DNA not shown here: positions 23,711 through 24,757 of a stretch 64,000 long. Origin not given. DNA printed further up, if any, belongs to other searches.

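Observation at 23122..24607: HNH-endonuclease protein paired with a zinc-ribbon/DUF4145 protein at the head of the defence cluster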

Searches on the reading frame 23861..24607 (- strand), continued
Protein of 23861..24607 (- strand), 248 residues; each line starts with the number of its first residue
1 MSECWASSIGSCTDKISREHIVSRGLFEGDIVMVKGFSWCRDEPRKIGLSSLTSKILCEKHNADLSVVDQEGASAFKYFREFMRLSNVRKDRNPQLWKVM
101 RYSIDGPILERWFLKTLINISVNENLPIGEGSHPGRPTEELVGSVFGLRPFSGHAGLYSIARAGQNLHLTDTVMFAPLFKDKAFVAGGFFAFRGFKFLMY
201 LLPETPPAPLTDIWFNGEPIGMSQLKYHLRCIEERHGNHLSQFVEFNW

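Call 54: find_encoding_contigs(protein=P0054, flank=7000, max_places=1)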
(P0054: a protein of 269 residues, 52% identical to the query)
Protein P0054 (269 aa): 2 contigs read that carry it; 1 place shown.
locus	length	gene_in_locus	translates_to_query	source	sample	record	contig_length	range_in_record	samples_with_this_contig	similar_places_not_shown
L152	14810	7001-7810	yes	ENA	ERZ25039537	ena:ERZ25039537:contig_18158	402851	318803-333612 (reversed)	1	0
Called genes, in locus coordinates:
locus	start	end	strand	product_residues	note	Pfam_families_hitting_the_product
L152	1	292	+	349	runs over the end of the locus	PF05593:RHS_repeat (weak), PF25023:TEN_YD-shell (weak)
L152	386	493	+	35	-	-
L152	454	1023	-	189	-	-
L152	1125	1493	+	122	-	-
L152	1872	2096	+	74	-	-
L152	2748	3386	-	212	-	-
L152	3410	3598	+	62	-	PF04586:Peptidase_S78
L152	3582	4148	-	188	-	-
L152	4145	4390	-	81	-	-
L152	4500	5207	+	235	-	-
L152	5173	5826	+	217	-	PF13177:DNA_pol3_delta2 (faint), PF00004:AAA (weak)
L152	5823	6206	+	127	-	-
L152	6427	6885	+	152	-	-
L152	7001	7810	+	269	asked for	-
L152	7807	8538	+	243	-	-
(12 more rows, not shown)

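Call 55: find_encoding_contigs(protein=P0106, flank=7000, max_places=1)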
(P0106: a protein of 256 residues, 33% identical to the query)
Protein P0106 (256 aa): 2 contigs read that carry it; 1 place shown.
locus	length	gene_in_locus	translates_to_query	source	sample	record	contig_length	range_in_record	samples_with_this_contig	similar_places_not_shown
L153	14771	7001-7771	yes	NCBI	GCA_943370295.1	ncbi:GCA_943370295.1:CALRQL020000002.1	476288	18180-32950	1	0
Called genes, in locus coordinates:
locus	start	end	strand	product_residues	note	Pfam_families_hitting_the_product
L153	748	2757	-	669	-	-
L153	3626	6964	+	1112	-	PF17757:UvrB_inter, PF02559:CarD_TRCF_RID, PF00270:DEAD, PF04851:ResIII, PF00271:Helicase_C, PF03461:TRCF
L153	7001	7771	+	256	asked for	-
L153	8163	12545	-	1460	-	PF00873:ACR_tran, PF02355:SecD_SecF_C (faint), PF03176:MMPL, PF02321:OEP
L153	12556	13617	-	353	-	PF25917:BSH_RND, PF25973:BSH_CzcB (weak), PF25876:HH_MFP_RND, PF25944:Beta-barrel_RND (weak), PF25954:Beta-barrel_RND_2, PF25967:RND-MFP_C, PF25975:CzcB_C (weak), PF25989:YknX_C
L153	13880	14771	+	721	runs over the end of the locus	PF00930:DPPIV_N, PF26549:Tricorn_N (faint), PF07676:PD40 (faint), PF02129:Peptidase_S15, PF20434:BD-FAE (weak), PF00561:Abhydrolase_1 (weak), PF01738:DLH, PF00326:Peptidase_S9, +1 more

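Call 56: find_encoding_contigs(protein=P0108, flank=7000, max_places=1)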
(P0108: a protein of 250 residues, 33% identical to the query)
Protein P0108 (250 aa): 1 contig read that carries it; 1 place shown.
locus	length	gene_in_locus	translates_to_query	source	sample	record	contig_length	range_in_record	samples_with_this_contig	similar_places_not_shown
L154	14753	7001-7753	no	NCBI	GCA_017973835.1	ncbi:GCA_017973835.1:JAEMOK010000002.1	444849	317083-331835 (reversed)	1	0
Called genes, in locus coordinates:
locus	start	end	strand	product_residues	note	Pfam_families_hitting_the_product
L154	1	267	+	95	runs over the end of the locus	-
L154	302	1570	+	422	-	PF00278:Orn_DAP_Arg_deC, PF02784:Orn_Arg_deC_N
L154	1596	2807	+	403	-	-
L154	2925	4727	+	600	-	-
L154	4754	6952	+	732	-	PF17854:FtsK_alpha, PF01580:FtsK_SpoIIIE, PF09397:FtsK_gamma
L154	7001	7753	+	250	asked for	-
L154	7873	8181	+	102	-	PF01909:NTP_transf_2, PF18765:Polbeta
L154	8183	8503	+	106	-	PF01934:HepT-like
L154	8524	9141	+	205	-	-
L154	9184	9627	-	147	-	-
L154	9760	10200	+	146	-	PF03819:MazG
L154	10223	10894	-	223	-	-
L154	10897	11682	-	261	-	PF03372:Exo_endo_phos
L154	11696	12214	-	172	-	-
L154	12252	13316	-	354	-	PF00266:Aminotran_5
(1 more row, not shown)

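Call 60: search_protein_families(library=pfam, proteins=[L003:6965-7981:+, L009:6951-7949:+, L015:7024-7953:+, L017:1491-2738:+, L020:6421-7938:+, L022:5678-7963:+, L023:6214-7917:+, L024:6536-7963:+, L031:3181-7872:+, L039:5169-7997:+], max_evalue=0.00001)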
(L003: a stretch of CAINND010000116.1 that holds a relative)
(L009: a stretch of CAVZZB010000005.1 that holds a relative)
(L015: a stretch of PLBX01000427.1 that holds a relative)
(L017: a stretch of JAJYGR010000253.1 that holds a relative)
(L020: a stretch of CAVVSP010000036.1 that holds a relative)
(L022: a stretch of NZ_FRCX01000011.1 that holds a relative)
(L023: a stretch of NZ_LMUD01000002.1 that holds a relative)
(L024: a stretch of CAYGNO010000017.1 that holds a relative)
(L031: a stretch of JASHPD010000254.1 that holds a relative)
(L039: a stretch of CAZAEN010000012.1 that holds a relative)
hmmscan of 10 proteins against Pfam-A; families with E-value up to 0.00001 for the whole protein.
L003:6965-7981:+ (338 aa): 1 family
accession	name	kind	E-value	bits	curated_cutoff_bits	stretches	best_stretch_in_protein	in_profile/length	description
PF00480.26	ROK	-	1.7e-43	149.7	22.9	1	5-327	2-289/294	ROK family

L009:6951-7949:+ (332 aa): 0 families

L015:7024-7953:+ (309 aa): 0 families

L017:1491-2738:+ (415 aa): 2 families
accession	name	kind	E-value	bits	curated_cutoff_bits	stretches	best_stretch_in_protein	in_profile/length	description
PF00109.32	ketoacyl-synt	-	3.1e-58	197.8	20.8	1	3-246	2-252/252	Beta-ketoacyl synthase, N-terminal domain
PF02801.28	Ketoacyl-synt_C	-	3.7e-40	137.1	20.8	1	254-370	1-118/119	Beta-ketoacyl synthase, C-terminal domain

L020:6421-7938:+ (505 aa): 1 family
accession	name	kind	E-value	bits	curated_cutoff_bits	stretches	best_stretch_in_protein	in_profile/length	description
PF02614.20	UxaC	-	1.1e-74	252.4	25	1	60-492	16-454/464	Glucuronate isomerase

L022:5678-7963:+ (761 aa): 1 family
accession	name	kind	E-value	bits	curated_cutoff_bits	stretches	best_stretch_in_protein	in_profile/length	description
PF13166.12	AAA_13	-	3.5e-123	413.2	36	1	27-732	4-702/713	AAA domain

L023:6214-7917:+ (567 aa): 0 families

L024:6536-7963:+ (475 aa): 4 families
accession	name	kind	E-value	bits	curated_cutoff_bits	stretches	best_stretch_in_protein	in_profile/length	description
PF00590.25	TP_methylase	-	5e-56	190.4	27.8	1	219-428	2-211/212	Tetrapyrrole (Corrin/Porphyrin) Methylases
PF13241.12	NAD_binding_7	-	3.9e-31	108.2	22.1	1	6-115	1-104/104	Putative NAD(P)-binding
PF10414.14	CysG_dimeriser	-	1.1e-19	70.3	23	1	150-206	1-58/58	Sirohaem synthase dimerisation region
PF14824.11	Sirohm_synth_M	-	5.4e-07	29.4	25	1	119-144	1-26/28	Sirohaem biosynthesis protein central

L031:3181-7872:+ (1563 aa): 4 families
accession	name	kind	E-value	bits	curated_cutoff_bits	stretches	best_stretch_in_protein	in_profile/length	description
PF01855.24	POR_N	-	5.4e-36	124.9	27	1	31-249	12-211/231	Pyruvate flavodoxin/ferredoxin oxidoreductase, thiamine diP-bdg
PF01558.24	POR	-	2.4e-21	77.1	27.4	1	505-678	21-173/173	Pyruvate ferredoxin/flavodoxin oxidoreductase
PF17147.9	PFOR_II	-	3.8e-16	59.7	27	1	291-373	1-81/102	Pyruvate:ferredoxin oxidoreductase core domain II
PF12838.12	Fer4_7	-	7.1e-06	26.8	27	0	779-803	26-50/52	4Fe-4S dicluster domain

L039:5169-7997:+ (942 aa): 5 families
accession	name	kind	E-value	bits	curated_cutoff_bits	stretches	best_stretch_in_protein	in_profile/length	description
PF00476.26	DNA_pol_A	-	1.2e-165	551.5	34.3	1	564-939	2-380/381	DNA polymerase family A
PF02739.22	5_3_exonuc_N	-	1.2e-53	181.7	34.3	1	22-190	1-164/164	5'-3' exonuclease, N-terminal resolvase-like domain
PF01612.26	DNA_pol_A_exo1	-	9.3e-39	133.4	23.6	1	345-530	1-172/173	3'-5' exonuclease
PF01367.25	5_3_exonuc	-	6.4e-29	100.8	40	1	191-285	1-96/97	5'-3' exonuclease, C-terminal SAM fold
PF22619.2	DNA_polI_exo1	-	2.8e-09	37.4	27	1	408-497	30-118/140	DNA polymerase I, ribonuclease H-like domain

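Call 61: search_protein_families(library=phrogs, proteins=[window:23861-24607:-], max_evalue=0.1)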
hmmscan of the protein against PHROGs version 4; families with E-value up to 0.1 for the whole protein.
window:23861-24607:- (248 aa): 0 families

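Call 62: search_dna_similar(query=window:23861-24607:-, collection=plasmids, mode=protein, max_evalue=0.001, max_rows=25)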
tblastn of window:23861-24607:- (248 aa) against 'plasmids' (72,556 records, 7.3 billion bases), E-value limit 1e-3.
Records with a match: 16; places in all: 16; records where one place covers at least 80% of the query: 1.
Best place of each record, by identity: <60% 16.
By first word of the organism name: Bradyrhizobium 9; Mycobacterium 2; Rhodococcus 2; Granulicella 1; Bosea 1; Mycolicibacterium 1.
By predicted mobility (MOB-suite, as given by PLSDB): conjugative 10; non-mobilizable 5; mobilizable 1.
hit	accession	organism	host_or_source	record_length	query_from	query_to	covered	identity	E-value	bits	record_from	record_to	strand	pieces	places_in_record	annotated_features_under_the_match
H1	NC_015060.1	Granulicella tundricola MP5ACTX9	-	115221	1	248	100%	38.0%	7e-42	159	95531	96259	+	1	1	hypothetical protein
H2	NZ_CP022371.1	Bosea sp. AS-1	-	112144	1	129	52%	32.3%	7e-6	54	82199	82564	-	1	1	hypothetical protein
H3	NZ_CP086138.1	Bradyrhizobium barranii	Glycine max cv. AC Orford,Cell ...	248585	1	135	54%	29.3%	3e-8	61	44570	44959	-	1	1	hypothetical protein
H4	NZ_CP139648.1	Bradyrhizobium japonicum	Glycine max,cell culture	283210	1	135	54%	29.3%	3e-8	61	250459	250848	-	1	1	hypothetical protein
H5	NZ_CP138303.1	Bradyrhizobium japonicum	Glycine max,cell culture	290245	1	135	54%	29.3%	3e-8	61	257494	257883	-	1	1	hypothetical protein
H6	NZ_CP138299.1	Bradyrhizobium japonicum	Glycine max,cell culture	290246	1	135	54%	29.3%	3e-8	61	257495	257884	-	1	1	hypothetical protein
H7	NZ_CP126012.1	Bradyrhizobium japonicum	Glycine max,soybean,root nodule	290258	1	135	54%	29.3%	3e-8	61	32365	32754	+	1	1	hypothetical protein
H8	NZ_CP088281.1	Bradyrhizobium barranii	Glycine max cv. AC Glengarry,cell ...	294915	1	135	54%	29.3%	3e-8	61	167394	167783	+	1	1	hypothetical protein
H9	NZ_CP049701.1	Bradyrhizobium barranii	Glycine max cv. AC Glengarry,cell ...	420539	1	135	54%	29.3%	3e-8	61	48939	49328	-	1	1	hypothetical protein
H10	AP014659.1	Bradyrhizobium diazoefficiens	-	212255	1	135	54%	29.3%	3e-8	61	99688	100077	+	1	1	putative uncharacterized protein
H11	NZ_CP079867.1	Mycobacterium sp. SMC-8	Homo sapiens,sputum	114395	4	117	46%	34.2%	3e-7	58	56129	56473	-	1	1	hypothetical protein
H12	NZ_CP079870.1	Mycobacterium sp. SMC-4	Homo sapiens,sputum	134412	4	117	46%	34.2%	3e-7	58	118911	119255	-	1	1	hypothetical protein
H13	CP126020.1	Bradyrhizobium japonicum USDA 123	Glycine max,soybean,root nodule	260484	1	135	54%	28.6%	6e-8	61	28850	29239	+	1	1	hypothetical protein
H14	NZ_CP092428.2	Mycolicibacterium rufum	-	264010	3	127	50%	28.0%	3e-4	49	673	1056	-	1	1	hypothetical protein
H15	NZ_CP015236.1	Rhodococcus fascians D188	Chrysanthemum x morifolium,Culture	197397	3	86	34%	37.1%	1e-8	62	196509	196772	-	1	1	none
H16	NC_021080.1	Rhodococcus fascians D188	-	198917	3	86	34%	37.1%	1e-8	62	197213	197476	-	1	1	hypothetical protein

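Call 63: search_dna_similar(query=window:23861-24607:-, collection=phages, mode=protein, max_evalue=0.001, max_rows=25)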
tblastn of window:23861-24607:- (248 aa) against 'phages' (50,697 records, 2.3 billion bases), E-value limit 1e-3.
Records with a match: 3; places in all: 3; records where one place covers at least 80% of the query: 0.
Best place of each record, by identity: <60% 3.
By first word of the organism name: Mycobacterium 3.
By host as written in the record: Mycobacterium smegmatis mc#155 2; Mycobacterium smegmatis mc2155 1.
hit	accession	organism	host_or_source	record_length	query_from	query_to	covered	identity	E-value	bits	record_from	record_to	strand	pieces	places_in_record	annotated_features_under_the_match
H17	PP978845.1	Mycobacterium phage Mao1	Mycobacterium smegmatis mc2155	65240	4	117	46%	32.8%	4e-11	68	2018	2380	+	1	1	3: hypothetical protein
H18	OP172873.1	Mycobacterium phage Sejanus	Mycobacterium smegmatis mc#155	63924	4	108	42%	31.9%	4e-8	59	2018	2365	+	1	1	3: hypothetical protein | 4: hypothetical protein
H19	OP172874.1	Mycobacterium phage Mask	Mycobacterium smegmatis mc#155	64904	4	108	42%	31.9%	4e-8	59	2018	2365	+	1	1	3: hypothetical protein | 4: hypothetical protein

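Call 64: get_annotated_region(hit=H17, flank=3000)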
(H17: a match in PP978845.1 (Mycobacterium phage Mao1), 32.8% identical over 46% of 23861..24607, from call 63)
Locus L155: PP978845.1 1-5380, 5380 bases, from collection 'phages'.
description: Mycobacterium phage Mao1, complete genome.
organism: Mycobacterium phage Mao1 (NCBI taxid 3241780)
taxonomy: Viruses
host: Mycobacterium smegmatis mc2155; source: soil; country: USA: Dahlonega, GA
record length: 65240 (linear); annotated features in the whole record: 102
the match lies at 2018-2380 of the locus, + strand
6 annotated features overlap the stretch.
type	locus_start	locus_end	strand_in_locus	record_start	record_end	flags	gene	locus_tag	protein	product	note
CDS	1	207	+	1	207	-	1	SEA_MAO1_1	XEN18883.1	hypothetical protein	-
CDS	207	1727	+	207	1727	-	2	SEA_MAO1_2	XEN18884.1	terminase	-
CDS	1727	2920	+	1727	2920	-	3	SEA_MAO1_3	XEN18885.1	hypothetical protein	-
CDS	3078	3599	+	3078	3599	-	4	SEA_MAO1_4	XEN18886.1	DNA binding protein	-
CDS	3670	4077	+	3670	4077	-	5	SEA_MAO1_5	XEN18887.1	hypothetical protein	-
CDS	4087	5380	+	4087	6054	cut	6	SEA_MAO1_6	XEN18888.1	portal protein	-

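Call 66: get_annotated_region(hit=H3, flank=4000)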
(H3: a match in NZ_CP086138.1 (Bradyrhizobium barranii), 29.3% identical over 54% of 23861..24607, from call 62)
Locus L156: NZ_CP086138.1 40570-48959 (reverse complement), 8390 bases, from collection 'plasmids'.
description: Bradyrhizobium barranii subsp. barranii strain 144S4 plasmid pBb144S4b, complete sequence
organism: Bradyrhizobium barranii (NCBI taxid 2823807)
taxonomy: Bacteria; Pseudomonadota; Alphaproteobacteria; Hyphomicrobiales; Nitrobacteraceae; Bradyrhizobium; Bradyrhizobium barranii
host: -; source: Glycine max cv. AC Orford,Cell Culture,Root nodule from soybean plant inoculated with root zone soil from ...; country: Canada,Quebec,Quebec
typing (MOB-suite, as given by PLSDB): conjugative; relaxase MOBP,MOBQ; mating-pair formation MPF_T
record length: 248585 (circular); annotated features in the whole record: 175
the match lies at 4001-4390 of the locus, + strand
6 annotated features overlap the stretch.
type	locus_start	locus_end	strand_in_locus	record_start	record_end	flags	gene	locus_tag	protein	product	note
CDS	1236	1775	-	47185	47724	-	-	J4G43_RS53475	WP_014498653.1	GNAT family N-acetyltransferase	-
CDS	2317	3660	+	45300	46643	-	-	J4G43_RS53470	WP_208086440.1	IS1380-like element ISBdi2 family transposase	GO:0006313 - DNA transposition [Evidence IEA]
CDS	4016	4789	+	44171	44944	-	-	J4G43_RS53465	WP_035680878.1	hypothetical protein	-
CDS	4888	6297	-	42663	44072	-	-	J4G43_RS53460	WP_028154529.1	DUF2130 domain-containing protein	-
CDS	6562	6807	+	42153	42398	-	-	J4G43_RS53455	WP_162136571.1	hypothetical protein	-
CDS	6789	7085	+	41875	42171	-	-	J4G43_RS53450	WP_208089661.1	hypothetical protein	-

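Call 67: get_annotated_region(hit=H11, flank=4000)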
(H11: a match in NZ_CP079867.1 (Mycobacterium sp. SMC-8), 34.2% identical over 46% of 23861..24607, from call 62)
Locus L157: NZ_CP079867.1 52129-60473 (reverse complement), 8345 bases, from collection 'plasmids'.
description: Mycobacterium sp. SMC-8 plasmid pSMC-8_2, complete sequence
organism: Mycobacterium sp. SMC-8 (NCBI taxid 2857060)
taxonomy: Bacteria; Actinomycetota; Actinomycetes; Mycobacteriales; Mycobacteriaceae; Mycobacterium; Mycobacterium sp. SMC-8
host: -; source: Homo sapiens,sputum; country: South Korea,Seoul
typing (MOB-suite, as given by PLSDB): non-mobilizable
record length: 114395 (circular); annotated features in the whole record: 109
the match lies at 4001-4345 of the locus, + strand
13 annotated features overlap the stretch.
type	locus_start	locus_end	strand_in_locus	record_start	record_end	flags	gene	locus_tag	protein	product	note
CDS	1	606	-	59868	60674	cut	-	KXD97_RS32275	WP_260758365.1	hypothetical protein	-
CDS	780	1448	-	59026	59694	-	-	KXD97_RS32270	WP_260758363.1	hypothetical protein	-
CDS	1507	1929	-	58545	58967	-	-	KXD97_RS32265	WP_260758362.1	PIN domain nuclease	-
CDS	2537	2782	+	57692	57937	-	-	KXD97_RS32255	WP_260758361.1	type II toxin-antitoxin system Phd/YefM family antitoxin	-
CDS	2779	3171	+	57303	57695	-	-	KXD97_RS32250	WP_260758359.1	type II toxin-antitoxin system VapC family toxin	-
CDS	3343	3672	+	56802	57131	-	-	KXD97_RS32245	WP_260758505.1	hypothetical protein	-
CDS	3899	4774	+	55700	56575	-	-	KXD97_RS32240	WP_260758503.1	hypothetical protein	-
CDS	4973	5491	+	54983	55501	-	-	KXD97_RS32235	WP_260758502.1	hypothetical protein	-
CDS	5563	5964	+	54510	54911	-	-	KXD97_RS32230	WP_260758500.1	hypothetical protein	-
CDS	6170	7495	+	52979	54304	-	-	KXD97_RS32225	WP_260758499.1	hypothetical protein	-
CDS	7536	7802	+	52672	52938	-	-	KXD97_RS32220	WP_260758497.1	hypothetical protein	-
CDS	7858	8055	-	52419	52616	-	-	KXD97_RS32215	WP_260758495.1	DUF1778 domain-containing protein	-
CDS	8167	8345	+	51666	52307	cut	-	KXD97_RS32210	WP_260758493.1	Fic family protein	-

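Call 68: get_annotated_region(hit=H16, flank=4000)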
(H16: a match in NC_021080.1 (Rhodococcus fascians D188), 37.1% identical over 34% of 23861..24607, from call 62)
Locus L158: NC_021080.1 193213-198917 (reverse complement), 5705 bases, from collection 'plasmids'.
description: Rhodococcus fascians D188 plasmid pFiD188, complete sequence
organism: Rhodococcus fascians D188 (NCBI taxid 1051973)
taxonomy: Bacteria; Actinomycetota; Actinomycetes; Mycobacteriales; Nocardiaceae; Rhodococcus; Rhodococcus fascians; Rhodococcus fascians D188
host: -; source: -; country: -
typing (MOB-suite, as given by PLSDB): non-mobilizable
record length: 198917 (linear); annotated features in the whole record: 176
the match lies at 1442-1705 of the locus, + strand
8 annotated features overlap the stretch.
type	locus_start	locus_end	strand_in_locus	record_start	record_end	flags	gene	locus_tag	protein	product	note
CDS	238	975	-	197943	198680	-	-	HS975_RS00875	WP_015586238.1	hypothetical protein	-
CDS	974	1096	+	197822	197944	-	-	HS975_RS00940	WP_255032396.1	hypothetical protein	-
CDS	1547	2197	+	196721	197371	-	-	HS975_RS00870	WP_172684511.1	hypothetical protein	-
CDS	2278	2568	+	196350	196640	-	-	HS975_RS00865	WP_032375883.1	hypothetical protein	-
CDS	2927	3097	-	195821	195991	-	-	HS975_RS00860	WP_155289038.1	hypothetical protein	-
CDS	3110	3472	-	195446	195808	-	-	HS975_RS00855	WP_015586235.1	hypothetical protein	-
CDS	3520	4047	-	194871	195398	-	-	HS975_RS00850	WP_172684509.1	hypothetical protein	-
CDS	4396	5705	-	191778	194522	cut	-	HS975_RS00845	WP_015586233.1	FtsW/RodA/SpoVE family cell cycle protein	GO:0051301 - cell division [Evidence IEA]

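Call 69: get_annotated_region(hit=H2, flank=4000)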
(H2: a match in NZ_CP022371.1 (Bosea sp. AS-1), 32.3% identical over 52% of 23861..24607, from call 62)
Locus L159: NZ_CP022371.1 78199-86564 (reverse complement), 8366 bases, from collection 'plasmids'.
description: Bosea sp. AS-1 plasmid unnamed2, complete sequence
organism: Bosea sp. AS-1 (NCBI taxid 2015316)
taxonomy: Bacteria; Pseudomonadota; Alphaproteobacteria; Hyphomicrobiales; Boseaceae; Bosea; Bosea sp. AS-1
host: -; source: -; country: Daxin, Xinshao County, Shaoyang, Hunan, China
typing (MOB-suite, as given by PLSDB): conjugative; replicon rep_cluster_511; relaxase MOBP; mating-pair formation MPF_T
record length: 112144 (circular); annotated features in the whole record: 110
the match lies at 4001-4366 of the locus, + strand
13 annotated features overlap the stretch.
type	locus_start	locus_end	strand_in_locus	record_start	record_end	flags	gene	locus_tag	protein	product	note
CDS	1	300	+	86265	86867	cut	-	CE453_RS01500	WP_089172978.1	succinoglycan biosynthesis protein exoi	-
CDS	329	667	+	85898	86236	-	-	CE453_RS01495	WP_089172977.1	single-stranded DNA-binding protein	-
CDS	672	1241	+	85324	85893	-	-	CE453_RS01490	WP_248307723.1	thermonuclease family protein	-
CDS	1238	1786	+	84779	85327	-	-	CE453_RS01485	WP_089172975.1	hypothetical protein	-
CDS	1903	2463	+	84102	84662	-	-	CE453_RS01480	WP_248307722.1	hypothetical protein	-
CDS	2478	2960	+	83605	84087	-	-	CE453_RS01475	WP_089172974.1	hypothetical protein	-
CDS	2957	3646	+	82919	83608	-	-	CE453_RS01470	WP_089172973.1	acyltransferase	-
CDS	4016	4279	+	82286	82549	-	-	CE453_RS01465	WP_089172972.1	hypothetical protein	-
CDS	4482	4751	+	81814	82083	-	-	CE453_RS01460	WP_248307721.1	hypothetical protein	-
CDS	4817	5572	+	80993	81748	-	-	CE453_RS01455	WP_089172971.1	hypothetical protein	-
CDS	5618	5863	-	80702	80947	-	-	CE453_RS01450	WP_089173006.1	hypothetical protein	-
CDS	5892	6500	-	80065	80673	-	-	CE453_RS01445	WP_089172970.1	acyl-homoserine-lactone synthase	-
CDS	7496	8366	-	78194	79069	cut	-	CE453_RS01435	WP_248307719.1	PAS domain S-box protein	-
